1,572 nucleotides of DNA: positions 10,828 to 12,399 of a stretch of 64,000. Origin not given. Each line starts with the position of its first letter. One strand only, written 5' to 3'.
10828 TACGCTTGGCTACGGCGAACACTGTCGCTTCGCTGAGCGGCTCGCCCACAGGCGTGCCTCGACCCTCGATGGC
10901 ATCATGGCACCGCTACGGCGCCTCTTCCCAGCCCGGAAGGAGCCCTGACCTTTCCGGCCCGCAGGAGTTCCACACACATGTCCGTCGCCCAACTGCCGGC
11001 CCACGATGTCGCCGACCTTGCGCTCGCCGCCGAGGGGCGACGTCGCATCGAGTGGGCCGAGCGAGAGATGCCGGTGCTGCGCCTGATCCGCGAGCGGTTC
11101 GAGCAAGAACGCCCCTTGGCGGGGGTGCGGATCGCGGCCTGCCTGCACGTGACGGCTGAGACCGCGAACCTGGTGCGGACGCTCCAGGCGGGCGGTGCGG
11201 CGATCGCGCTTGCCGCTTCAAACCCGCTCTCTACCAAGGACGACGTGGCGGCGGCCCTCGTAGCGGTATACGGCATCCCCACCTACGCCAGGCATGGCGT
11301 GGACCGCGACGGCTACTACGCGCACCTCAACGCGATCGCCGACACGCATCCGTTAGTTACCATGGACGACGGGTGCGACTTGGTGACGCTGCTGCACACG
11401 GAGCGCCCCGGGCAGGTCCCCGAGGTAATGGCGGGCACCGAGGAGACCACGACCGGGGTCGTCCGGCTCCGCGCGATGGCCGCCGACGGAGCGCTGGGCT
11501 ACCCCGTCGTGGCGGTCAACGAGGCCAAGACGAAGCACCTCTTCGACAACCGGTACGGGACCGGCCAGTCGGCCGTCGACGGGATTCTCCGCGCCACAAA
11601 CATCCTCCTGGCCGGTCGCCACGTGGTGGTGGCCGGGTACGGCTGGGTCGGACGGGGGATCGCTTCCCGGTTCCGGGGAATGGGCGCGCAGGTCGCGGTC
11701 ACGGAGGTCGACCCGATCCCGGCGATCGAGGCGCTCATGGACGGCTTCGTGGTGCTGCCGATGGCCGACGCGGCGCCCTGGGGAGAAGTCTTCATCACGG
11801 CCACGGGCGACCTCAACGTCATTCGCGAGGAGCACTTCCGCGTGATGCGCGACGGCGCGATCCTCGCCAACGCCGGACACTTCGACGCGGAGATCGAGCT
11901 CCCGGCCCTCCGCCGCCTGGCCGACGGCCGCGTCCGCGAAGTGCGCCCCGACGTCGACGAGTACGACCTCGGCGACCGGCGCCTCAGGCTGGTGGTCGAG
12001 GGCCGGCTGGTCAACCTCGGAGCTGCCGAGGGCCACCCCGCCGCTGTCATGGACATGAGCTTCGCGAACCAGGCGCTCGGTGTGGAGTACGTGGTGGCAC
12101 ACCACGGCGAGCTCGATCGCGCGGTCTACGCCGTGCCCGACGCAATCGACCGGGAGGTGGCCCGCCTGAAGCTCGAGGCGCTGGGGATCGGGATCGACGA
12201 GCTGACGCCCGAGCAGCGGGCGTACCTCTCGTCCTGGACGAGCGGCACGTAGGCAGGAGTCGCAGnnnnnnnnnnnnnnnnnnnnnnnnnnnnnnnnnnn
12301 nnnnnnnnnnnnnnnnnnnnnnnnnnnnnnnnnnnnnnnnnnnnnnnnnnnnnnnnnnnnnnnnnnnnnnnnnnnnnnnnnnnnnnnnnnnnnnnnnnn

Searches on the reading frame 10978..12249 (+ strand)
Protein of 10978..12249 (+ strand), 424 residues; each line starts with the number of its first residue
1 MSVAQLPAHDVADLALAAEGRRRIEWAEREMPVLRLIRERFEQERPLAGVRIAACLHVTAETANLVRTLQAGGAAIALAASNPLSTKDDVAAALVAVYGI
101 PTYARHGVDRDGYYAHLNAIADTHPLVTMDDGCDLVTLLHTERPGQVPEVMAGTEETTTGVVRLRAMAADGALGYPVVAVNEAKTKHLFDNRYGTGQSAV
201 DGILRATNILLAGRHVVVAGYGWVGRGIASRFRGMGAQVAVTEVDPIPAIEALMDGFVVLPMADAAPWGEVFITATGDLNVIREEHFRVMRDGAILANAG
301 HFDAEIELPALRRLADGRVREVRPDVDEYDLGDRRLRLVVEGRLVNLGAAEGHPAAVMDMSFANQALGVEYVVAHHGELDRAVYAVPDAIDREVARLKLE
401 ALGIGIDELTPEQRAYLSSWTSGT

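Call 19: search_protein_families(library=pfam, max_evalue=0.00001, proteins=[window:10978-12249:+])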
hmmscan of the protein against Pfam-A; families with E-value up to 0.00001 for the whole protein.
window:10978-12249:+ (424 aa): 3 families
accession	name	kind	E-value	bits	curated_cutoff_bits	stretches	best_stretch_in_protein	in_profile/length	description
PF05221.23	AdoHcyase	-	8.9e-57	192.9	25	2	9-141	2-138/299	S-adenosyl-L-homocysteine hydrolase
PF00670.27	AdoHcyase_NAD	-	4.2e-50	170.5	27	1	191-351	1-161/162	S-adenosyl-L-homocysteine hydrolase, NAD binding domain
PF02826.25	2-Hacid_dh_C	-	6.9e-06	26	25.1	0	210-326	33-153/178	D-isomer specific 2-hydroxyacid dehydrogenase, NAD binding domain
